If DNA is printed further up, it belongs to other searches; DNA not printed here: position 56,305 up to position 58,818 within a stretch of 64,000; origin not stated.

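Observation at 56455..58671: LysM-domain protein with ~12 tandem 20-aa repeats and an RTX-like Gly/Asp-rich tail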

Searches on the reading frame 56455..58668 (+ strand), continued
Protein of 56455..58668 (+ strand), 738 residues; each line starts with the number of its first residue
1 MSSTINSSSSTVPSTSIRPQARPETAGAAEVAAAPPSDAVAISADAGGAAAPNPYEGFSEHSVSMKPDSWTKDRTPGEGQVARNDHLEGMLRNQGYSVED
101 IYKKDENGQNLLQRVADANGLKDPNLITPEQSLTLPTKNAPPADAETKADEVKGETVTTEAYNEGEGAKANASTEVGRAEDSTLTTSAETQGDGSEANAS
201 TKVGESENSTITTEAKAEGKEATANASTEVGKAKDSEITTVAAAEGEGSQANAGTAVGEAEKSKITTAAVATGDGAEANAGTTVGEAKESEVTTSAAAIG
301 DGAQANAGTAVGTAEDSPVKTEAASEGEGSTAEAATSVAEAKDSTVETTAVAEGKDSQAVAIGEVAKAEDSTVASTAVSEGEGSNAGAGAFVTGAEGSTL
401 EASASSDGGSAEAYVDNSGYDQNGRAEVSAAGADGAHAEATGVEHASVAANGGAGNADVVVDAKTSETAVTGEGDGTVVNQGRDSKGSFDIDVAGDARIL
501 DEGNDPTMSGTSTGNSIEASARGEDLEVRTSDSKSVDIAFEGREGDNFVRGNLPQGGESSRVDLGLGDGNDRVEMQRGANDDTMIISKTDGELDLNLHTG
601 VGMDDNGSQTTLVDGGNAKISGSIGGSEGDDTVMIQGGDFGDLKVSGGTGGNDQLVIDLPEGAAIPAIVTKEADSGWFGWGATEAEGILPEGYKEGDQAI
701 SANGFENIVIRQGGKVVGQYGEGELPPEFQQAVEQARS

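Call 77: fold_search(model_id=the predicted structure, library=pdb)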
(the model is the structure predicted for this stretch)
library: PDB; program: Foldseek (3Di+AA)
matches with E <= 10: 91; with E <= 0.001: 0
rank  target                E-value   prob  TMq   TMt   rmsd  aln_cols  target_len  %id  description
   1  3jur_D                6.3e-02  0.11  0.11  0.15  15.6       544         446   10  The crystal structure of a hyperthermoactive Exopolygalacturonase from Thermotoga maritima (released 2009-11-17)
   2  6p5t_C                1.8e-01  0.08  0.12  0.12  22.6       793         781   12  Surface-layer (S-layer) RsaA protein from Caulobacter crescentus bound to strontium and iodide (released 2020-01-15)
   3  6bea                  2.3e-01  0.10  0.14  0.20  17.0       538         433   13  Crystal structure of the autotransporter UpaB from E. coli strain CFT073 (released 2019-04-10)
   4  7dmk_C                3.1e-01  0.03  0.10  0.10  24.3       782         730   10  PL6 alginate lyase BcAlyPL6 (released 2021-10-06)
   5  6gvr_A                3.6e-01  0.08  0.14  0.16  15.4       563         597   10  TAILSPIKE PROTEIN MUTANT E372Q (DELTA N471/S472) OF E. COLI BACTERIOPHAGE HK620 IN COMPLEX WITH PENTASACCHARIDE (released 2018-07-11)
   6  6z7p_A                3.6e-01  0.06  0.13  0.11  20.3       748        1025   12  Composite model of the Caulobacter crescentus S-layer bound to the O-antigen of lipopolysaccharide (released 2020-07-15)
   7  1dab                  4.0e-01  0.09  0.18  0.23  15.7       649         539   10  The Structure of Bordetella Pertussis Virulence Factor P.69 Pertactin (released 1999-12-15)
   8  7koh_D                4.0e-01  0.06  0.13  0.16  18.2       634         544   12  Crystal structure of antigen 43 from Escherichia coli EDL933 (released 2022-03-09)
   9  7dmk_D                4.4e-01  0.06  0.14  0.14  24.3       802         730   10  PL6 alginate lyase BcAlyPL6 (released 2021-10-06)
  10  6p5t_A                4.6e-01  0.06  0.13  0.12  21.4       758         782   12  Surface-layer (S-layer) RsaA protein from Caulobacter crescentus bound to strontium and iodide (released 2020-01-15)
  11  5n8p_A                4.6e-01  0.05  0.13  0.12  19.7       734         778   12  S-layer protein RsaA from C. crescentus (released 2017-04-12)
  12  6p5t_D                4.6e-01  0.05  0.13  0.13  20.1       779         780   11  Surface-layer (S-layer) RsaA protein from Caulobacter crescentus bound to strontium and iodide (released 2020-01-15)
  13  2iou_G                4.8e-01  0.08  0.16  0.19  16.6       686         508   12  Major Tropism Determinant P1 (Mtd-P1) Variant Complexed with Bordetella brochiseptica Virulence Factor Pertactin extra (released 2007-10-23)
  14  7o7t                  5.8e-01  0.05  0.14  0.14  25.4       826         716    7  Structure of the PL6 family alginate lyase Patl3640 from Pseudoalteromonas atlantica T6c in complex with 4-deoxy-L-eryth (released 2021-07-28)
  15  4rm6                  6.1e-01  0.05  0.16  0.15  16.9       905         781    9  Crystal structure of Hemopexin Binding Protein (released 2016-05-18)
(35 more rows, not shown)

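Call 78: search_dna_similar(query=window:56455-58668:+, collection=phages, mode=protein, max_evalue=0.001, max_rows=10)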
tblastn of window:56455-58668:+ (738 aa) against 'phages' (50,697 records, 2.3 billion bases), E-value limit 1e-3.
No match.

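Call 80: search_protein_families(library=padloc, proteins=[window:56455-58668:+], max_evalue=0.01)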
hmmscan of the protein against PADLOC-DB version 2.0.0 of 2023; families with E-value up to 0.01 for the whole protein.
window:56455-58668:+ (738 aa): 0 families

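Call 85: search_protein_families(library=pfam, proteins=[P0003, P0004, P0005, P0006, P0008, P0009], max_evalue=10)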
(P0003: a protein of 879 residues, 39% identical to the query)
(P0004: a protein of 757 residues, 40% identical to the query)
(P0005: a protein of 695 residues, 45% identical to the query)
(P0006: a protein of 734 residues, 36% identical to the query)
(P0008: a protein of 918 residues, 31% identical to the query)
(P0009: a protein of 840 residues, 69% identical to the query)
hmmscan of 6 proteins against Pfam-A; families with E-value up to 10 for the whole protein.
P0003 (879 aa): 0 families

P0004 (757 aa): 2 families
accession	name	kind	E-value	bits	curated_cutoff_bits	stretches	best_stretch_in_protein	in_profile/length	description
PF07635.16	PSCyt1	-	0.11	13.5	22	1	351-392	12-51/59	Planctomycete cytochrome C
PF01476.26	LysM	-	0.14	12.5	20.9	1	174-198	20-43/43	LysM domain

P0005 (695 aa): 1 family
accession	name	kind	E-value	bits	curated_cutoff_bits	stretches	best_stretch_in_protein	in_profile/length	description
PF01476.26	LysM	-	0.26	11.7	20.9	1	169-192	21-43/43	LysM domain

P0006 (734 aa): 1 family
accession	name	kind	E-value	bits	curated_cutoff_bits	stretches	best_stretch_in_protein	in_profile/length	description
PF09046.15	AvrPtoB-E3_ubiq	-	0.032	15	25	1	587-650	24-87/126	AvrPtoB E3 ubiquitin ligase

P0008 (918 aa): 1 family
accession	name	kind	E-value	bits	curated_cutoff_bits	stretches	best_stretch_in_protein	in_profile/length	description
PF01476.26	LysM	-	0.038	14.4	20.9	1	165-184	25-43/43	LysM domain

P0009 (840 aa): 1 family
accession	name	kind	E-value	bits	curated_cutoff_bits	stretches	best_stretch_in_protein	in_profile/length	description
PF01476.26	LysM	-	0.26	11.7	20.9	1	175-198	21-43/43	LysM domain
